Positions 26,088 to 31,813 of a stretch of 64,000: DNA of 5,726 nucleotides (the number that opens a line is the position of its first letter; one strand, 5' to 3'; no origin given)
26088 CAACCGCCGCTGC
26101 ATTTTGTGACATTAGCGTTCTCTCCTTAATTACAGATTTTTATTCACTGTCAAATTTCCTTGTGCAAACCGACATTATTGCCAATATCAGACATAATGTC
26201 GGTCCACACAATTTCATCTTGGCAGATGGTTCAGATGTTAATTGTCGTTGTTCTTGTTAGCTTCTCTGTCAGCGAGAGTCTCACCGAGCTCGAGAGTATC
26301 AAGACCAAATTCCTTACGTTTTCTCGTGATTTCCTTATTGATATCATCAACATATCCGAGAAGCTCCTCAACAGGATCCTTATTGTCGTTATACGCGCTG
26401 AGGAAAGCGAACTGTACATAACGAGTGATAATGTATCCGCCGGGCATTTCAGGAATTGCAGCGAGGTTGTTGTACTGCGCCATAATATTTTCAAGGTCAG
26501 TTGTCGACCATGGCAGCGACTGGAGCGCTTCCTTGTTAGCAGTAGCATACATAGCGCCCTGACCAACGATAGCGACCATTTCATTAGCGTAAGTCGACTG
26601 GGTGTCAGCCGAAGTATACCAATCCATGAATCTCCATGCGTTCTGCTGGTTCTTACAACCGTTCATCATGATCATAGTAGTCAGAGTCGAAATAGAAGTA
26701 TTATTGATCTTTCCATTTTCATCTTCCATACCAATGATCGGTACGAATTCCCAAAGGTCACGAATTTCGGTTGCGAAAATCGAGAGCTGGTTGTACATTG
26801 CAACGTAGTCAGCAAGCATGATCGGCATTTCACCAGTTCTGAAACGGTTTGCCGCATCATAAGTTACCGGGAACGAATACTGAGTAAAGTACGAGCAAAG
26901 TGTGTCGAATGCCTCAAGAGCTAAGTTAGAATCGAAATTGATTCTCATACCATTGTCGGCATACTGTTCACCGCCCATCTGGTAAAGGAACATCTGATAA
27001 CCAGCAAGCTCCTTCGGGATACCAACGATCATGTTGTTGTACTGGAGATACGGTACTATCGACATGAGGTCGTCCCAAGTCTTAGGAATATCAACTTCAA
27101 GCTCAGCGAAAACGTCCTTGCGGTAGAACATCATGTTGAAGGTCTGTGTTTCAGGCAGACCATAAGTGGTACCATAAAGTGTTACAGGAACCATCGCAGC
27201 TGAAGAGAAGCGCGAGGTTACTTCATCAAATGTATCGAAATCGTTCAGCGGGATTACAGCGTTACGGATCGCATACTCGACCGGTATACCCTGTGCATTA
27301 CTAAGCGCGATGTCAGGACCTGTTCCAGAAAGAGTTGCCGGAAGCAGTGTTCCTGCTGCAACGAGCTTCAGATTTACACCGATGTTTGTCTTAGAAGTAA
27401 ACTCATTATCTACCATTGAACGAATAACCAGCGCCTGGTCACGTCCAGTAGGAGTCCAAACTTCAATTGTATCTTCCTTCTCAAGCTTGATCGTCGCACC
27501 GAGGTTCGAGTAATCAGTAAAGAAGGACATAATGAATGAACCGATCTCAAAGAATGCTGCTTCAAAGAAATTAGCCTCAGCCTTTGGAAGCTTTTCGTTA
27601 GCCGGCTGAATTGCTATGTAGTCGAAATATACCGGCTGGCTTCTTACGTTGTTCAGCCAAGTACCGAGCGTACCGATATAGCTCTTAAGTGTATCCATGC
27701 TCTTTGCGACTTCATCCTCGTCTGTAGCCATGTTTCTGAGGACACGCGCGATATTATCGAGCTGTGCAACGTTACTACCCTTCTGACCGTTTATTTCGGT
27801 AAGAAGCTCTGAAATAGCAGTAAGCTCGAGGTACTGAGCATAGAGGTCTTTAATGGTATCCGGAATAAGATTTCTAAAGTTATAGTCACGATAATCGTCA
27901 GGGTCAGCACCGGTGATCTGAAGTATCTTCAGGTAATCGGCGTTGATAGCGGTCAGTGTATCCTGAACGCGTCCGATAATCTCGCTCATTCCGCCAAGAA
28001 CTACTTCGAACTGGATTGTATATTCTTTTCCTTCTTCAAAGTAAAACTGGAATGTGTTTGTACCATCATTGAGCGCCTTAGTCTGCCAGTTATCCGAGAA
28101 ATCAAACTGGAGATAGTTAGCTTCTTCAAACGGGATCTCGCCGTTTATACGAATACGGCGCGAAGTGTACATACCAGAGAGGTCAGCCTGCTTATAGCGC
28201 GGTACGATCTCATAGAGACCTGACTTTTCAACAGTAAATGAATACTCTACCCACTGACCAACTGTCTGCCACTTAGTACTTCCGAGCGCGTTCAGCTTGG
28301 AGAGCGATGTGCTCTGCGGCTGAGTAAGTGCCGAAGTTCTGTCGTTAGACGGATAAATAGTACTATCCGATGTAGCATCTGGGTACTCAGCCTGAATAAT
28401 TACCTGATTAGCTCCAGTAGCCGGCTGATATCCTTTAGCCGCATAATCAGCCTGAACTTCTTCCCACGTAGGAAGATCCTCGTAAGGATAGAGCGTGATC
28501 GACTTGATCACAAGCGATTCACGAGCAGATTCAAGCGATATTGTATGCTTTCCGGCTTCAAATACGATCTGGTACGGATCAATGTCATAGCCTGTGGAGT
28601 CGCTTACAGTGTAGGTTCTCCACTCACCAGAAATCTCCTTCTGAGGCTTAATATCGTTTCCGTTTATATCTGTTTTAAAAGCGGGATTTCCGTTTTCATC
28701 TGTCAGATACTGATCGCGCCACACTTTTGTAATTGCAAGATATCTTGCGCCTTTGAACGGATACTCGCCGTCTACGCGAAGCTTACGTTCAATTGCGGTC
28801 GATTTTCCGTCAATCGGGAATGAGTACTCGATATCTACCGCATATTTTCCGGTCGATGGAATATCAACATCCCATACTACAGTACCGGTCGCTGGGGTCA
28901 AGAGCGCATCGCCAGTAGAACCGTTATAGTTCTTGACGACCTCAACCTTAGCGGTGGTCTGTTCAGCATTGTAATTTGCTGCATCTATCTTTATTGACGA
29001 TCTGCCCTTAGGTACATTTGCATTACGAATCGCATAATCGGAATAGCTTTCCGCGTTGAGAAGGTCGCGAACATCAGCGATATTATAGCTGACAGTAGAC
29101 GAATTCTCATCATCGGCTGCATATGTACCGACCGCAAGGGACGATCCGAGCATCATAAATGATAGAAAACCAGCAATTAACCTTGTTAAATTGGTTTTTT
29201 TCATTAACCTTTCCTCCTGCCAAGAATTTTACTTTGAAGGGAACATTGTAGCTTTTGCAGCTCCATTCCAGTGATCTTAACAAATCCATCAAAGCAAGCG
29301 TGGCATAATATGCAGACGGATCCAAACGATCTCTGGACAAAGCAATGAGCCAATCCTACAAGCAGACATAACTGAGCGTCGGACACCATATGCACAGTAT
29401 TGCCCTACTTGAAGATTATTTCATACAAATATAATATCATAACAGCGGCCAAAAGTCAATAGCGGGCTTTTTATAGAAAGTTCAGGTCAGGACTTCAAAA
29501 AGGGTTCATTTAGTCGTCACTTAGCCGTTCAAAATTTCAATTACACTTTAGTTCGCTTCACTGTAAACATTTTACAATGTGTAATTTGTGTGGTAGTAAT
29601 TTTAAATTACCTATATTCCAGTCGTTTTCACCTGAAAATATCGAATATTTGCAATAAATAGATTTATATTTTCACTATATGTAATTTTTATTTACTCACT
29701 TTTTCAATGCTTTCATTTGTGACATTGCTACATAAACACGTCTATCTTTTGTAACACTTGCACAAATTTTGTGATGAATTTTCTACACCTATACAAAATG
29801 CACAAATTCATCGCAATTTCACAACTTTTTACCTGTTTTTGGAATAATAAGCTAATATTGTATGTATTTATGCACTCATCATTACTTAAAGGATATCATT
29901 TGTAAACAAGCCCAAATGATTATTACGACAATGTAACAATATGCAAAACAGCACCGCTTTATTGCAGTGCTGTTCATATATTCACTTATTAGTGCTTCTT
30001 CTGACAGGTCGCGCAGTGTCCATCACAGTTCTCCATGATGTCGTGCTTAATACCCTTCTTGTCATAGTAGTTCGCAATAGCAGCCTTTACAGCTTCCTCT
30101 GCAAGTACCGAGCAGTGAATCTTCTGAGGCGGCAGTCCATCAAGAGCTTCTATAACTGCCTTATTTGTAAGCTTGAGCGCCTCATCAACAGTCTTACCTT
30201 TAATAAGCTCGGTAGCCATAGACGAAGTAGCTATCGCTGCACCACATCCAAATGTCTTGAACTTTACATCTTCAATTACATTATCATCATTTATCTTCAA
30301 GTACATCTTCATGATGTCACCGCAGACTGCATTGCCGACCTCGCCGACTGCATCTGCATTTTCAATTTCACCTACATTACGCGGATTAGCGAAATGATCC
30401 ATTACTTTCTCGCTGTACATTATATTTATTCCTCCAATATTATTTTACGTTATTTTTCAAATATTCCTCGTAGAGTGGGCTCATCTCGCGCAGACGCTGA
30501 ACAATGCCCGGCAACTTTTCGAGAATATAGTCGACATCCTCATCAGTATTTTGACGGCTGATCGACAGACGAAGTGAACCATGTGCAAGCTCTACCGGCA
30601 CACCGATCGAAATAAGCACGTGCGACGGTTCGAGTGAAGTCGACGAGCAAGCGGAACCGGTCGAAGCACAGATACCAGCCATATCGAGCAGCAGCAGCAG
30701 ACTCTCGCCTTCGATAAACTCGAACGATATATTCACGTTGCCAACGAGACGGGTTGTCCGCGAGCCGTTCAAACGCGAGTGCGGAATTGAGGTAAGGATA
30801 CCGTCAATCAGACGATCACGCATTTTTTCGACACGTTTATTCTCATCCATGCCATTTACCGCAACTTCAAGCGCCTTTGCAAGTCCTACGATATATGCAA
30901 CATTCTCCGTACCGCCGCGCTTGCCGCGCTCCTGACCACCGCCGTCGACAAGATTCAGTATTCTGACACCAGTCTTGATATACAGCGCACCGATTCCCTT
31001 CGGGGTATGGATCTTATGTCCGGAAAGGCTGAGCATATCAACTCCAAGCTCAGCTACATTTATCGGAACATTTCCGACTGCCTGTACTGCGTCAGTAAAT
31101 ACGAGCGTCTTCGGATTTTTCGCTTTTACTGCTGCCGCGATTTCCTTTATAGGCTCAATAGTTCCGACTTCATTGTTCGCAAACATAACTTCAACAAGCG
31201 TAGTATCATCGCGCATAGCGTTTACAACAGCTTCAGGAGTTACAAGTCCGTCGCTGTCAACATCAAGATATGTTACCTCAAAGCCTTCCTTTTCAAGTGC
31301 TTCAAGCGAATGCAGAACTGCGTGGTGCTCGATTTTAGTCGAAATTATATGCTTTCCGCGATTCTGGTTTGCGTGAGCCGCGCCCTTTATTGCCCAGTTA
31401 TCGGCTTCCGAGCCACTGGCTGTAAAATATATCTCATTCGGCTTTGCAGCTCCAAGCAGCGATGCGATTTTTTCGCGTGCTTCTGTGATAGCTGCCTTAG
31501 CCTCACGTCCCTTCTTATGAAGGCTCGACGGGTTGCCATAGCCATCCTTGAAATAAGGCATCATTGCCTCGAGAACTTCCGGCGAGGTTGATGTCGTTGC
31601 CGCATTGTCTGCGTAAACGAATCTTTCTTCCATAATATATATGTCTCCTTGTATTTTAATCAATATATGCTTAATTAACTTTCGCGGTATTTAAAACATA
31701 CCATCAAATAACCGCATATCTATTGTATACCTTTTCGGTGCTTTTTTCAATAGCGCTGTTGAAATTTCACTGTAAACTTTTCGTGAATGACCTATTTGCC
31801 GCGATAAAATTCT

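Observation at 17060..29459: Seven-gene operon: CBM-fused giant SBP, two permease pairs, an NHL/Yip1 membrane protein and a ~1000-aa secreted unknown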

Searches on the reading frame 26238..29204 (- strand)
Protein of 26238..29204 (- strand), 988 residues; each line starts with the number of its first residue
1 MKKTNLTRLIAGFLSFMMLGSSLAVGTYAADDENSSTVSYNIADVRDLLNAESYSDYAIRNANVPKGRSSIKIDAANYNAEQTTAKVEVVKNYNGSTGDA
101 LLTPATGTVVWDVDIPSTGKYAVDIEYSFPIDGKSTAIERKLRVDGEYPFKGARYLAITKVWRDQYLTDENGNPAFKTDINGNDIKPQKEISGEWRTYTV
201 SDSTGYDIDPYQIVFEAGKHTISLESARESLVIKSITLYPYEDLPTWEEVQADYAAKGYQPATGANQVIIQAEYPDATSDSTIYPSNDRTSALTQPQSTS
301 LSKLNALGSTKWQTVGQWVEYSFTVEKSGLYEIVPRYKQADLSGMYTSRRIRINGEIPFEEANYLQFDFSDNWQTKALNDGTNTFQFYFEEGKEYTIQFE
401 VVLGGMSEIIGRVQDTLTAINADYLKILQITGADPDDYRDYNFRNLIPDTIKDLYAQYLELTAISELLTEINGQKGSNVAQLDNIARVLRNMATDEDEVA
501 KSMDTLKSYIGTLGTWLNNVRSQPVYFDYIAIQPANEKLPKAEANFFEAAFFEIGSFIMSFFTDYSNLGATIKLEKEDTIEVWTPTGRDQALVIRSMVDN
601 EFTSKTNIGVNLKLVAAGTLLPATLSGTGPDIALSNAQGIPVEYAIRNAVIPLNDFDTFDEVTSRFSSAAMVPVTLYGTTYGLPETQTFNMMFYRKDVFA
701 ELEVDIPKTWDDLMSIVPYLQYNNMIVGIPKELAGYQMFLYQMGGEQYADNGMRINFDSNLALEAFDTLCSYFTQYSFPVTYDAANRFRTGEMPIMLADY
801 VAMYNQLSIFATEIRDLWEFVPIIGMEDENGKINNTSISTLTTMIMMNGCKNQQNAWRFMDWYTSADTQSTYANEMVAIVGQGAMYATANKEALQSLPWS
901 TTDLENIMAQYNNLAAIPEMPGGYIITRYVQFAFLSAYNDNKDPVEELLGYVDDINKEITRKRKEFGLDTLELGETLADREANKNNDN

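Call 4: search_protein_families(library=pfam, proteins=[window:26238-29204:-], max_evalue=0.01)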
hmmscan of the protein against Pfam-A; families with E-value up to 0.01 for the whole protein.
window:26238-29204:- (988 aa): 4 families
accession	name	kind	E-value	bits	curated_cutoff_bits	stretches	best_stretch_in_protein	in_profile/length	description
PF13416.11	SBP_bac_8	-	5.3e-20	72.8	27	1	601-874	5-254/279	Bacterial extracellular solute-binding protein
PF01547.30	SBP_bac_1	-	9.4e-17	62.4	26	1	595-869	11-306/307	Bacterial extracellular solute-binding protein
PF16990.11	CBM_35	-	3.4e-06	27.8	28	1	82-136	7-65/121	Carbohydrate binding module (family 35)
PF25275.1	Golvesin_C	-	0.0033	17.9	31.6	0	91-128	29-62/132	Golvesin C-terminal domain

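Call 5: search_protein_families(library=ncbifam, proteins=[window:26238-29204:-], max_evalue=0.01)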
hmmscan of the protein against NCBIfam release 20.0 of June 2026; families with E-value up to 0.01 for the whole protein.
window:26238-29204:- (988 aa): 2 families
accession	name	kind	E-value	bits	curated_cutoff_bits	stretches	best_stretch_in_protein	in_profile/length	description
NF053763.1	ABCarbgalBndGanS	equivalog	1.5e-06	27.3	700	1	626-714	88-170/420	galactooligosaccharide ABC transporter substrate-binding protein GanS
TIGR03851.1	chitin_NgcE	equivalog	0.0072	15.3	399.65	0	667-718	140-191/450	N-acetylglucosamine/diacetylchitobiose ABC transporter substrate-binding protein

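Call 11: search_solved_structures(query=window:26238-29204:-, max_evalue=1)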
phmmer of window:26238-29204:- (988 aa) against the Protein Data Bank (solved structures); distinct sequences matched with E-value up to 1: 39.
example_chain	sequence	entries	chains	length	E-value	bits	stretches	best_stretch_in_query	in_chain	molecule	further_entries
5ci5_A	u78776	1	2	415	2.9e-09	38.7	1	598-777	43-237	Extracellular solute-binding protein family 1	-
4r9f_A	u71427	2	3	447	5.5e-07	31.2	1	617-706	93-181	MBP1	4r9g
4ow2_A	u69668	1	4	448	6.4e-07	31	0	889-923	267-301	Yop effector YopM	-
9xf5_A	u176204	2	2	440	1.2e-06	30.1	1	565-882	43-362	ABC transporter substrate-binding protein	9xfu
3vxb_A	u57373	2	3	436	6.3e-06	27.7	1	621-798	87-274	Putative sugar-binding lipoprotein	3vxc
7ehp_A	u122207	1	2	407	1.9e-05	26.1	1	673-718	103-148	chitin oligosaccahride binding protein NagB1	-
2hfb_A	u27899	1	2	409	0.00015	23.2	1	605-720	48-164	Sugar ABC transporter, sugar-binding protein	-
2hq0_A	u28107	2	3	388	0.00021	22.7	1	616-720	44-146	Sugar ABC transporter, sugar-binding protein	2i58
2heu_A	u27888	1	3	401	0.00023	22.5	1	616-720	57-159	Sugar ABC transporter, sugar-binding protein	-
6pql_A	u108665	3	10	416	0.00024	22.4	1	610-720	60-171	ABC transporter sugar-binding protein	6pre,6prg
4g68_B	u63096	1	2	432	0.00096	20.4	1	565-750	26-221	ABC transporter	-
4g68_A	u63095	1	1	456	0.0011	20.3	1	565-750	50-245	ABC transporter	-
7c16_A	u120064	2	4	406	0.0028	18.9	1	673-788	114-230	Sugar ABC transporter, periplasmic sugar-binding protein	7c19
7c0v_A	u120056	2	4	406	0.0029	18.8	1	673-787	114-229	Sugar ABC transporter, periplasmic sugar-binding protein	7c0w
7c1b_A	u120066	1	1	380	0.0033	18.7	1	674-788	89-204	Sugar ABC transporter, periplasmic sugar-binding protein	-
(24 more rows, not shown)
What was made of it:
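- On CUT1-type ABC sugar importer (TC 3.A.1.1): Solved sugar SBPs match at down to E 2.9e-9 (call 11).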

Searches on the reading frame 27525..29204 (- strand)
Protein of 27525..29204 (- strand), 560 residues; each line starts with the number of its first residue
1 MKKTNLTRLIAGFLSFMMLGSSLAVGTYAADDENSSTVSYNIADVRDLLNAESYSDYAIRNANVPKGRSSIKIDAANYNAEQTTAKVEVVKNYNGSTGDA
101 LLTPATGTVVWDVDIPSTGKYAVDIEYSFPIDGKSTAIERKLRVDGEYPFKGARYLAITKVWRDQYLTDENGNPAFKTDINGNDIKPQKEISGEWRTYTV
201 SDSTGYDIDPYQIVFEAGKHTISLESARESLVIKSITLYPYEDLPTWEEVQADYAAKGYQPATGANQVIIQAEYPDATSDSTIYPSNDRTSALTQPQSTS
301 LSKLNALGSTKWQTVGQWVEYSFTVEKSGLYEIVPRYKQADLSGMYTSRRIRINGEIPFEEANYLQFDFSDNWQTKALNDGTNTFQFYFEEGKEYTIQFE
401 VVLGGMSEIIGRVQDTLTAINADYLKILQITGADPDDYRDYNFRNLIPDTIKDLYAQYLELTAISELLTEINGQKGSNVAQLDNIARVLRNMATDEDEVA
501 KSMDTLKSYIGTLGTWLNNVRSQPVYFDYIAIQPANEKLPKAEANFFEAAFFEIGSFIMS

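Call 49: search_protein_families(library=pfam, proteins=[window:27525-29204:-], max_evalue=1)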
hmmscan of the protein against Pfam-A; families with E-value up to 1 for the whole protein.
window:27525-29204:- (560 aa): 3 families
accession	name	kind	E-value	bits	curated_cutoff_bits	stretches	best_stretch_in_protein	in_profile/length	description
PF16990.11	CBM_35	-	7e-07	30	28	1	81-136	6-65/121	Carbohydrate binding module (family 35)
PF25275.1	Golvesin_C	-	0.00076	20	31.6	1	91-128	29-62/132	Golvesin C-terminal domain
PF21405.3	AMG1_II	-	0.14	13.1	27.8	1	38-76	68-106/118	Phosphoacetylglucosamine mutase AMG1, domain II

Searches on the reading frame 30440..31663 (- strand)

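Call 7: search_protein_families(library=pfam, proteins=[window:30440-31663:-], max_evalue=0.001)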
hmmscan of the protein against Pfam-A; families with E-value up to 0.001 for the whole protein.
window:30440-31663:- (407 aa): 2 families
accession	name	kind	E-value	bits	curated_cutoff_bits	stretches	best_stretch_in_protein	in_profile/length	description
PF00266.25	Aminotran_5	-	7e-83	279.1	21.5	1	16-379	1-370/371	Aminotransferase class-V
PF01212.27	Beta_elim_lyase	-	0.00059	19.7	27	1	61-193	36-170/288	Beta-eliminating lyase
